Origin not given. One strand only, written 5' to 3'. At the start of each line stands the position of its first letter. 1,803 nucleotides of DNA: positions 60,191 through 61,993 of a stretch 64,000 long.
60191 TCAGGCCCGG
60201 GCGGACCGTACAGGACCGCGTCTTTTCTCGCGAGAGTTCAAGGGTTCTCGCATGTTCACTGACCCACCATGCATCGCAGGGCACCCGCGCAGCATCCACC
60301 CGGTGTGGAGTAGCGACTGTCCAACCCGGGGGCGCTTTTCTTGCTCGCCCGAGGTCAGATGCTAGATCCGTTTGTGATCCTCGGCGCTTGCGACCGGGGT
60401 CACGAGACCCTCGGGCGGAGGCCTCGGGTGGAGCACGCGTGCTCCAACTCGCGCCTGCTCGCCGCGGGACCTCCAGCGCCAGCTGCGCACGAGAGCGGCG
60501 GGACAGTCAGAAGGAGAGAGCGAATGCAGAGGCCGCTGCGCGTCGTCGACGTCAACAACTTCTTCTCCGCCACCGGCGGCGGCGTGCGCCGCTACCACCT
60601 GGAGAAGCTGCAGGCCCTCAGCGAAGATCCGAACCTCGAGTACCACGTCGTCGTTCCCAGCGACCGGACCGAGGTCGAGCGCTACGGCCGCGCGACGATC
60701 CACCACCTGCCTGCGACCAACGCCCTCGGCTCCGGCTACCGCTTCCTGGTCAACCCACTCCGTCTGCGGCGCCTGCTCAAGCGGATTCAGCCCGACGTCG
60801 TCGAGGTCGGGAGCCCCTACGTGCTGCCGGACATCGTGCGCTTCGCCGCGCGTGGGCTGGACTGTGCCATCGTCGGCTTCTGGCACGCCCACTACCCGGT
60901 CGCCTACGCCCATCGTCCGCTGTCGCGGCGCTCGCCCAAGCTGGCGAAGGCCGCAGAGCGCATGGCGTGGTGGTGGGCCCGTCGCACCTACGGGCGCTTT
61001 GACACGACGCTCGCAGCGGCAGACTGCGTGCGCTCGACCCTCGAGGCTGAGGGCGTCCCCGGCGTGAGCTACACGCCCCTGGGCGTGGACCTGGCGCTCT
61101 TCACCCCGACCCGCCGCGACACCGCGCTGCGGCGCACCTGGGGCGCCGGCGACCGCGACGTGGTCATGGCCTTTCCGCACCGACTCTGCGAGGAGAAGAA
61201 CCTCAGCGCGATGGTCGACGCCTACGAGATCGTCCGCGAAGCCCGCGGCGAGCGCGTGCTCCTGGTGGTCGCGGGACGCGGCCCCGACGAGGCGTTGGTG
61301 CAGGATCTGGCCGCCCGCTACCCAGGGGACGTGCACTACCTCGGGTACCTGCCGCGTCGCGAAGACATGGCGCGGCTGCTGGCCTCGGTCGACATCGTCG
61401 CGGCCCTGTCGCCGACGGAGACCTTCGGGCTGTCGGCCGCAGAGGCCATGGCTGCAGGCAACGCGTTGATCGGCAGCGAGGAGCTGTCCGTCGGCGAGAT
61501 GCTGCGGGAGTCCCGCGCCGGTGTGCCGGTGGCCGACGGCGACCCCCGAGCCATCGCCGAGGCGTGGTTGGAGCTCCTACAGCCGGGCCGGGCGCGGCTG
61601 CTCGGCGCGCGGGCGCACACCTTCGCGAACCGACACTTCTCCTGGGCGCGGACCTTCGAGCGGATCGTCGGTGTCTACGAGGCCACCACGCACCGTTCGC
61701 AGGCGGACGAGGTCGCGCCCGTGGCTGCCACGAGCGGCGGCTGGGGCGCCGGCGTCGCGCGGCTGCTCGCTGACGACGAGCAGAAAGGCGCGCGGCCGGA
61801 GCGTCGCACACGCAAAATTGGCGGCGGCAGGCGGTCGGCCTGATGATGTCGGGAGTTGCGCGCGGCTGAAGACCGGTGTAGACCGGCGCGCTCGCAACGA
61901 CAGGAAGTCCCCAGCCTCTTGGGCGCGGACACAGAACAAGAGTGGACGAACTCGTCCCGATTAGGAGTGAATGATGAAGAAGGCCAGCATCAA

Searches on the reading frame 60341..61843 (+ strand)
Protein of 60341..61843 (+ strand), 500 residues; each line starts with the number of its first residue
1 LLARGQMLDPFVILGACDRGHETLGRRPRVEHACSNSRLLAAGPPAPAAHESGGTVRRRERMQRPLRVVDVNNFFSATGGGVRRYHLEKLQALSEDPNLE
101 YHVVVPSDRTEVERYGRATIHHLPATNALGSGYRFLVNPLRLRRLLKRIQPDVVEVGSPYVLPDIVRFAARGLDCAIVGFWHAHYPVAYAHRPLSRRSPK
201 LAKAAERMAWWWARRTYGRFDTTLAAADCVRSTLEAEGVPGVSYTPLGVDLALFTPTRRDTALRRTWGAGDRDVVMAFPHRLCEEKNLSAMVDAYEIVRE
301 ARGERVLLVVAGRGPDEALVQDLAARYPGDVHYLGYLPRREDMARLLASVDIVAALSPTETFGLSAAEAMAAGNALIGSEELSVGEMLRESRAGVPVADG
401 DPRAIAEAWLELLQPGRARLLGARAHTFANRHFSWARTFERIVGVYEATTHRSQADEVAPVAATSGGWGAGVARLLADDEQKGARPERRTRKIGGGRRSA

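Call 4: search_protein_families(library=pfam, proteins=[window:60341-61843:+])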
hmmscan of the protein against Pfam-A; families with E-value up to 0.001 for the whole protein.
window:60341-61843:+ (500 aa): 6 families
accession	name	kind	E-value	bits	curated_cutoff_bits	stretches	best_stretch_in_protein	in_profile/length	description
PF00534.26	Glycos_transf_1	-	1.1e-22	80.8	26.4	1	264-414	6-157/172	Glycosyl transferases group 1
PF13692.12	Glyco_trans_1_4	-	1.3e-20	74.6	27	1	278-414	6-141/142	Glycosyl transferases group 1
PF13439.12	Glyco_transf_4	-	1.8e-16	61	28.5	1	80-252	2-169/170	Glycosyltransferase Family 4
PF13579.12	Glyco_trans_4_4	-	3.8e-10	40.8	29.7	1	80-245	1-153/158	Glycosyl transferase 4-like domain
PF20706.3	GT4-conflict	-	1.4e-09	37.9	26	1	280-396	204-335/385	Family 4 Glycosyltransferase in conflict systems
PF13524.12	Glyco_trans_1_2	-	0.00013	22.4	25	1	309-442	18-142/144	Glycosyl transferase-like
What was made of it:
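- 60341..61843 (+): Second GT4 glycosyltransferase (GT4b), a syntenic flank marker outside the inverted block. Pfam assignment in call 4.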

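Call 16: search_protein_families(library=ncbifam, proteins=[window:60341-61843:+], max_evalue=0.01)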
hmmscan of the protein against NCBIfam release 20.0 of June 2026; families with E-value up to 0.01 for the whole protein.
window:60341-61843:+ (500 aa): 19 families
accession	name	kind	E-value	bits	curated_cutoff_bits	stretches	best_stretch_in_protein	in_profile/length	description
NF053787.1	GlcN_PG_synth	equivalog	8.4e-58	195.9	480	1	67-449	2-359/361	N-acetylglucosaminyl phosphatidylglycerol synthase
TIGR04047.1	MSMEG_0565_glyc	hypoth_equivalog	6.4e-17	61.7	259.85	1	212-447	131-372/373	MSMEG_0565 family glycosyltransferase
TIGR03088.1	stp2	hypoth_equivalog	6.2e-16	58.4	409.05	1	248-448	168-372/374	TIGR03088 family PEP-CTERM/XrtA system glycosyltransferase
TIGR03999.1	thiol_BshA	equivalog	1.6e-15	56.9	273.7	1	249-448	176-372/375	N-acetyl-alpha-D-glucosaminyl L-malate synthase BshA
TIGR03449.1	mycothiol_MshA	equivalog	5.3e-15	55.2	462.5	1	245-450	193-404/406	D-inositol-3-phosphate glycosyltransferase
TIGR04063.1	stp3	hypoth_equivalog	1.1e-13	50.9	442.05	1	141-448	83-394/397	TIGR04063 family PEP-CTERM/XrtA system glycosyltransferase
NF041876.1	EPS_EpsE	equivalog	7.6e-12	45.2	400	1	227-438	173-385/389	exopolysaccharide biosynthesis GT4 family glycosyltransferase EpsE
NF038295.1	EPS_HpsP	equivalog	2.4e-11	43.3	550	1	246-447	182-385/388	hormogonium polysaccharide biosynthesis glycosyltransferase HpsP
TIGR04157.1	glyco_rSAM_CFB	subfamily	3.9e-07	29.4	400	1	256-397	210-348/406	TIGR04157 family glycosyltransferase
NF038298.1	EPS_HpsO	equivalog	1.8e-06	27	575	1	246-320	175-245/388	hormogonium polysaccharide biosynthesis glycosyltransferase HpsO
TIGR02149.1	glgA_Coryne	subfamily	2.5e-06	26.9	302.4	1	248-448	177-389/391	glycogen synthase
NF012028.0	PRK15484.1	subfamily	1.3e-05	24.5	618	1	243-441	164-370/380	lipopolysaccharide N-acetylglucosaminyltransferase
NF049988.1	MGlcDAGSynMgs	equivalog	0.00016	21.2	400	1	244-377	180-317/398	alpha-monoglucosyldiacylglycerol synthase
TIGR02472.1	sucr_P_syn_N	equivalog_domain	0.00036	19.5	576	1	355-440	348-432/439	sucrose-phosphate synthase, putative, glycosyltransferase domain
TIGR03087.1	stp1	hypoth_equivalog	0.0004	19.7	316.65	1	240-444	196-392/397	TIGR03087 family PEP-CTERM/XrtA system glycosyltransferase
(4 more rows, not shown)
